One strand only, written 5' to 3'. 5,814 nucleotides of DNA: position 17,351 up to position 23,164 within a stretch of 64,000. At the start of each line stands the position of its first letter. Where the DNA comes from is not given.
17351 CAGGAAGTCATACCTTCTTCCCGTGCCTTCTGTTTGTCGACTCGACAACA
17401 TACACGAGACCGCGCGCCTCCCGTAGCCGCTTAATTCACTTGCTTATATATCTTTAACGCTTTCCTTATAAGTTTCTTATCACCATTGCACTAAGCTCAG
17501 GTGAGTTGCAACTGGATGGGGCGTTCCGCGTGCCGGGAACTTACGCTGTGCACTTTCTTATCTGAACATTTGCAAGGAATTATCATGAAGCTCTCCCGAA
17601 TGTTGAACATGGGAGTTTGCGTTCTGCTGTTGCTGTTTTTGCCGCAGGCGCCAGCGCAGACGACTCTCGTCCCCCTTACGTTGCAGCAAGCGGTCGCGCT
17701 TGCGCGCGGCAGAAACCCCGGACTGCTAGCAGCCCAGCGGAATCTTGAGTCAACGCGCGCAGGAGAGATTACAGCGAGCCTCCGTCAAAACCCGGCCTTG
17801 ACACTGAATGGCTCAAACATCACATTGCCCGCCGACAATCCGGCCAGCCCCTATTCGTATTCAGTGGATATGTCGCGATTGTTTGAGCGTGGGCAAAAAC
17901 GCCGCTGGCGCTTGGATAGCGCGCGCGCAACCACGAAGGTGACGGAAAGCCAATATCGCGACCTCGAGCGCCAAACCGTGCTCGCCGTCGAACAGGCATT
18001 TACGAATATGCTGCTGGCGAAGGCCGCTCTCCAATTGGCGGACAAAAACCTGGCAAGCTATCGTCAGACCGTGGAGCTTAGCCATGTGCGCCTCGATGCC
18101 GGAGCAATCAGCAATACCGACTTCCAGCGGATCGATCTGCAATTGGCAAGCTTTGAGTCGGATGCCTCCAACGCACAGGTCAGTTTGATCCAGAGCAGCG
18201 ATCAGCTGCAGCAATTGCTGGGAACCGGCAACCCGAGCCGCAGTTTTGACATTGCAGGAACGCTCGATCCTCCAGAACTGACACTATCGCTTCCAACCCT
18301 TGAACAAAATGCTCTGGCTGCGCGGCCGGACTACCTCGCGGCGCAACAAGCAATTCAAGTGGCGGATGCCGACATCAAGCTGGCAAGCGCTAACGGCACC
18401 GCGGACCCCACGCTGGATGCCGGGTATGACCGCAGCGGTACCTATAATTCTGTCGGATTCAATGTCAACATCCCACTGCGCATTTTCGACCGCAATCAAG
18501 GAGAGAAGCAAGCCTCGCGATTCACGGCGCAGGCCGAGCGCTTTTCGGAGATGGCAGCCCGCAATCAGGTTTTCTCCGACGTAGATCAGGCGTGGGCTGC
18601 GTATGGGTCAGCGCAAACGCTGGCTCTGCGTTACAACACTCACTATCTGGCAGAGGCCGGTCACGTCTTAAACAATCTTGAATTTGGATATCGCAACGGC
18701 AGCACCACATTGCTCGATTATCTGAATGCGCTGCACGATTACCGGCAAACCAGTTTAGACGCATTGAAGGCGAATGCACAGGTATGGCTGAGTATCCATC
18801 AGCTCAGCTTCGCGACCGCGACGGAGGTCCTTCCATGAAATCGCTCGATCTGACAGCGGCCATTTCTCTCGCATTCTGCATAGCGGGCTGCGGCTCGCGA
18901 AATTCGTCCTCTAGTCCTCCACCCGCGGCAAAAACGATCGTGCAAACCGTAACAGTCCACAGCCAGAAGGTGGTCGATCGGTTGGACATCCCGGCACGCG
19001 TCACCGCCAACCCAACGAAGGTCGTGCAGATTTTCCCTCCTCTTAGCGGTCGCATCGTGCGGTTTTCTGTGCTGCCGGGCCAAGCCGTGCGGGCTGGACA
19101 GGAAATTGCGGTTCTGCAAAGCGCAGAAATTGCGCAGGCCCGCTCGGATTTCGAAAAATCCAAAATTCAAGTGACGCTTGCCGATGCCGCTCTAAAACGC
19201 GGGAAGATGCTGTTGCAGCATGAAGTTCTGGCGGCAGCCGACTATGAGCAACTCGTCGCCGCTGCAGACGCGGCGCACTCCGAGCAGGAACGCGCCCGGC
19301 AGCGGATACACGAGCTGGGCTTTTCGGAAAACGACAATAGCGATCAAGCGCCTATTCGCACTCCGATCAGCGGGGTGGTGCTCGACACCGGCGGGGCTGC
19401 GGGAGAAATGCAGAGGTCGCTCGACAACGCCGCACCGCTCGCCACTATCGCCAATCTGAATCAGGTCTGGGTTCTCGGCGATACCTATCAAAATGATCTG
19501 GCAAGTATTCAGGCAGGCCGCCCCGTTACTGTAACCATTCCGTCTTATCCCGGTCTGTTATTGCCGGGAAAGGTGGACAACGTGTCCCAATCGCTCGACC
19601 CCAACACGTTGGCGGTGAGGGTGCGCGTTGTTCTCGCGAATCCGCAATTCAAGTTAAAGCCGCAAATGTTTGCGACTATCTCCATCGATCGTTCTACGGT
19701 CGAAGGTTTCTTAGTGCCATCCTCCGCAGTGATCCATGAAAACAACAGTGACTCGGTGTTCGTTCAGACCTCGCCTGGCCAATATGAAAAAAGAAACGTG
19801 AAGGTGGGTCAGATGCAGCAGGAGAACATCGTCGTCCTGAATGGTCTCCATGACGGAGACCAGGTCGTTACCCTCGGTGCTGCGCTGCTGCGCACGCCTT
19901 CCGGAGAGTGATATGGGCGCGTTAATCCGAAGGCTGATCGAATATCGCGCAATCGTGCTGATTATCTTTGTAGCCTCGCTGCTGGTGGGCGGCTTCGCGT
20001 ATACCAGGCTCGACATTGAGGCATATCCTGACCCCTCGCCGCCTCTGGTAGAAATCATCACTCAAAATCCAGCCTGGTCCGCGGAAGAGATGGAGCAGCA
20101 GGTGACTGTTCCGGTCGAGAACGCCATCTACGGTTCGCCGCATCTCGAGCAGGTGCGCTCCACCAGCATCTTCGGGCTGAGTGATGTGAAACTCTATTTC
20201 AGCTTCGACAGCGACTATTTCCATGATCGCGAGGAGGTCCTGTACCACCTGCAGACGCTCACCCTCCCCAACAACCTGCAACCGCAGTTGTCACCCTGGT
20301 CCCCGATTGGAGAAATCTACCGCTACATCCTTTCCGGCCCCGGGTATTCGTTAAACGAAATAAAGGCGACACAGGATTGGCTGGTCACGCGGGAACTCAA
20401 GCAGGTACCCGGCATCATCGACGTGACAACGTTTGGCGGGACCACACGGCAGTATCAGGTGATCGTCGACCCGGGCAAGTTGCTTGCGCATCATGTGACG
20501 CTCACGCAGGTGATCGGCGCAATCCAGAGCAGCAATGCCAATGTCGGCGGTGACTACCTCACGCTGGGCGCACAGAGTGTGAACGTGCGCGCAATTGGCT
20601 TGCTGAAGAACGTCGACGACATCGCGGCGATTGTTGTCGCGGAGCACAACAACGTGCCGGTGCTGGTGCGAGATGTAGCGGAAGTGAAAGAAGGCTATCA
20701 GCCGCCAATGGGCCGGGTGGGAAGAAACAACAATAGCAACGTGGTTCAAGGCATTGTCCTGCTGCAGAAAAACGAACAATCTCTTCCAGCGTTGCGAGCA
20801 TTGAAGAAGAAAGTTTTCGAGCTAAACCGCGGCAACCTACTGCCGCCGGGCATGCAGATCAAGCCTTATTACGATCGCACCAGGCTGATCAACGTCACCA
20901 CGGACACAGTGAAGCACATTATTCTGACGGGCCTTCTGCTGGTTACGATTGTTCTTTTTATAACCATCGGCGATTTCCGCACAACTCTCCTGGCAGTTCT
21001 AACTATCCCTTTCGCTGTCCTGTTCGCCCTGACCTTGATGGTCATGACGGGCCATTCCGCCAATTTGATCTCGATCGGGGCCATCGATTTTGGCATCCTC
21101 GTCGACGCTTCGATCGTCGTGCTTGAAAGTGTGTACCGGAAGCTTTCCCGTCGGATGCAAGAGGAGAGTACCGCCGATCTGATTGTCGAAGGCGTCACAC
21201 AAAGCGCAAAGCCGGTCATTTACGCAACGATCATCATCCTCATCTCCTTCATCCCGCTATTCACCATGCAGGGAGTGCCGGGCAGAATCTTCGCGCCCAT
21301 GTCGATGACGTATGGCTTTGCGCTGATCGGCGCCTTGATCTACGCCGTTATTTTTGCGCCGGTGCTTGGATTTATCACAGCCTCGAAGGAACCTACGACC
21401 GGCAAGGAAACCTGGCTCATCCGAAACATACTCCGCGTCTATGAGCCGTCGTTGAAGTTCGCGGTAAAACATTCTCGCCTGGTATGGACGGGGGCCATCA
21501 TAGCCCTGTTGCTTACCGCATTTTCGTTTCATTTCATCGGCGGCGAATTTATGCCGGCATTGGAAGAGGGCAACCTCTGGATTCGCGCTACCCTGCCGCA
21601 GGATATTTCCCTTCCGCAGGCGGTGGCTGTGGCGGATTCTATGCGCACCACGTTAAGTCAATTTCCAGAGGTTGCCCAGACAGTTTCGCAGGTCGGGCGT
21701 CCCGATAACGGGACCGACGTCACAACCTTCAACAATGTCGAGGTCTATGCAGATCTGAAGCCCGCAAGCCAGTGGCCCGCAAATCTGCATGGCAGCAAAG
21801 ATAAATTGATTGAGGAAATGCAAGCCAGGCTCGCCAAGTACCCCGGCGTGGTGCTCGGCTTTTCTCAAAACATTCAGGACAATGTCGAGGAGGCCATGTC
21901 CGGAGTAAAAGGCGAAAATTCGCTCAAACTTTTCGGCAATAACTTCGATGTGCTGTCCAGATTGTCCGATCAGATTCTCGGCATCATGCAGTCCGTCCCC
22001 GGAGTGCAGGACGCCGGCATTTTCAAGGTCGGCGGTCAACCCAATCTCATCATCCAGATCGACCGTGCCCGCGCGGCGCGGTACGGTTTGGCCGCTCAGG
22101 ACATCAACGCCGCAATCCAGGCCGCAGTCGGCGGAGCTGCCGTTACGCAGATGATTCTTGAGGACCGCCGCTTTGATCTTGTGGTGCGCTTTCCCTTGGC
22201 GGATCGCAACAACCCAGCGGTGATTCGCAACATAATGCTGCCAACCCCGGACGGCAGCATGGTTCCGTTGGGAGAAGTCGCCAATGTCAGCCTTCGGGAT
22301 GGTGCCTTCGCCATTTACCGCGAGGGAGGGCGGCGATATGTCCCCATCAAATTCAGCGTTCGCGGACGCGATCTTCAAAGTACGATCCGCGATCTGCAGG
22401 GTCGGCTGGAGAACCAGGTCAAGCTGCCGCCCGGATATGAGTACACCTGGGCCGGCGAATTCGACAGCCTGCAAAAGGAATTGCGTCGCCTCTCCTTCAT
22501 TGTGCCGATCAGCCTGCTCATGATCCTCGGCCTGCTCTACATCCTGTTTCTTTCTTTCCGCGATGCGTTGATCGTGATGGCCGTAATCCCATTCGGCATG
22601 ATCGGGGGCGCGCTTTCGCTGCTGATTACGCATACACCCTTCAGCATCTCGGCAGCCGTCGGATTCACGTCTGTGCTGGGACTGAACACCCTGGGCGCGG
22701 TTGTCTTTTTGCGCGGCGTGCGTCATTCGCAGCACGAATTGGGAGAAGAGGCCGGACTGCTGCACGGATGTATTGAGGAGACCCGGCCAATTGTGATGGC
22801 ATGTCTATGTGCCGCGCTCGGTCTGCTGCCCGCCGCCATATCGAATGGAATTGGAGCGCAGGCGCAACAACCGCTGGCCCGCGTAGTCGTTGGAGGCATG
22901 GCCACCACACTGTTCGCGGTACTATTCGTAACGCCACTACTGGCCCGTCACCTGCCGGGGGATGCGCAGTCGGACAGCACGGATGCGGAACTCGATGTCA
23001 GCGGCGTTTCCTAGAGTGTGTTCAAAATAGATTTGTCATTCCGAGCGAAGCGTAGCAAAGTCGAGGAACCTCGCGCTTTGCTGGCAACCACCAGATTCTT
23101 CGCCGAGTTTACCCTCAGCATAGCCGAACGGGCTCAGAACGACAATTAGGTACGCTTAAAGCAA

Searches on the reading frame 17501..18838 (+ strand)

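Call 10: search_protein_families(library=pfam, proteins=[window:17501-18838:+], max_evalue=0.001)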
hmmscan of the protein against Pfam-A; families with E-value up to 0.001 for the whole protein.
window:17501-18838:+ (445 aa): 1 family
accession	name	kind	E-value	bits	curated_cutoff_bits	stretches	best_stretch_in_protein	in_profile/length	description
PF02321.23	OEP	-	3.1e-44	151.5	22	2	61-241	1-187/187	Outer membrane efflux protein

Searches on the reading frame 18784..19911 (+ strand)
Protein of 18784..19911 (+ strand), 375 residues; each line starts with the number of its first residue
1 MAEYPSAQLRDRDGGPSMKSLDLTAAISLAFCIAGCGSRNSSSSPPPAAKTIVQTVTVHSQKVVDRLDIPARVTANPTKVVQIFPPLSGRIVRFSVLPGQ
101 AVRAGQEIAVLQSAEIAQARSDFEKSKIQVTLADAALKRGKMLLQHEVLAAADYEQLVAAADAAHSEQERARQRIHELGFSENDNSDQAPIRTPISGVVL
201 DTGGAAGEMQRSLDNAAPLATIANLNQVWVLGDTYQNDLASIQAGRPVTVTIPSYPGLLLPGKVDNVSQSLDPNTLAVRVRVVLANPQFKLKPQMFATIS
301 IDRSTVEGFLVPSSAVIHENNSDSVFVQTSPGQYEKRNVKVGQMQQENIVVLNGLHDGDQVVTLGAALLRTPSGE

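Call 10: search_protein_families(library=pfam, proteins=[window:18784-19911:+], max_evalue=0.001)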
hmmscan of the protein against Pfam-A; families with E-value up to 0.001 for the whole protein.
window:18784-19911:+ (375 aa): 2 families
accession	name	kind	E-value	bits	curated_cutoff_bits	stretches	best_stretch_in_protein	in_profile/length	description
PF16576.10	HlyD_D23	-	4.8e-36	124.5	30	1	65-297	4-214/214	Barrel-sandwich domain of CusB or HlyD membrane-fusion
PF13437.12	HlyD_3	-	1.8e-16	61.2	22.2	1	191-290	2-102/106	HlyD family secretion protein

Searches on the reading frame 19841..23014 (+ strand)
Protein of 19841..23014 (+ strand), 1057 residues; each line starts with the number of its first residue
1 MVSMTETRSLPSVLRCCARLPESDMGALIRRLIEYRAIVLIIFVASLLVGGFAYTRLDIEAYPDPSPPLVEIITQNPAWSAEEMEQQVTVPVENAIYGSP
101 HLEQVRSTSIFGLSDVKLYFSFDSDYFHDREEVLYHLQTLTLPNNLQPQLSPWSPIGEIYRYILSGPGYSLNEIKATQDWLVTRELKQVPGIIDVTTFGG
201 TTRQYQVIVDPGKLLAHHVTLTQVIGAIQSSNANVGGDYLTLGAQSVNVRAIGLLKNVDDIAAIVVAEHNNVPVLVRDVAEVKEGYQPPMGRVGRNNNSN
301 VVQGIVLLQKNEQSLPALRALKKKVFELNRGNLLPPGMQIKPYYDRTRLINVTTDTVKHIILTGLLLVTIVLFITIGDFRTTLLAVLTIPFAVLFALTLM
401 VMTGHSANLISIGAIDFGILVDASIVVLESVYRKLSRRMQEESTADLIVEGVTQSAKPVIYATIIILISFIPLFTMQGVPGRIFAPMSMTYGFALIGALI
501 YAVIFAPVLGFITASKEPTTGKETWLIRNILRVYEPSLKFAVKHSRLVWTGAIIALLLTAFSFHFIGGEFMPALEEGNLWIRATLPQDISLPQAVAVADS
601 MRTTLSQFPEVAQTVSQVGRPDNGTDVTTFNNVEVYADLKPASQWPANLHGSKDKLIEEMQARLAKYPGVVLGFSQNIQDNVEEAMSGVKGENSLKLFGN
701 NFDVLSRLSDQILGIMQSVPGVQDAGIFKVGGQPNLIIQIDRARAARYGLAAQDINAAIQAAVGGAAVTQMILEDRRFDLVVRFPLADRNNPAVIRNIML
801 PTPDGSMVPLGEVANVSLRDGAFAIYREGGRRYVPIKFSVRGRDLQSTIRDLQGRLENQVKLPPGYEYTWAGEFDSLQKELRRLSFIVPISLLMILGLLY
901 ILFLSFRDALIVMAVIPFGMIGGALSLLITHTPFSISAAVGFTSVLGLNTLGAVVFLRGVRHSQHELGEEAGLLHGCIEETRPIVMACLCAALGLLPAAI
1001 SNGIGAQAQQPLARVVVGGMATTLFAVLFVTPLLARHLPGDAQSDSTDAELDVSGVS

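Call 10: search_protein_families(library=pfam, proteins=[window:19841-23014:+], max_evalue=0.001)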
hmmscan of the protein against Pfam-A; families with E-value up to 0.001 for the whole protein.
window:19841-23014:+ (1057 aa): 1 family
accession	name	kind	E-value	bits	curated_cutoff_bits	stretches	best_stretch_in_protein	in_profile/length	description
PF00873.25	ACR_tran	-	5.2e-219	730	28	1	32-1034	5-1016/1021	AcrB/AcrD/AcrF family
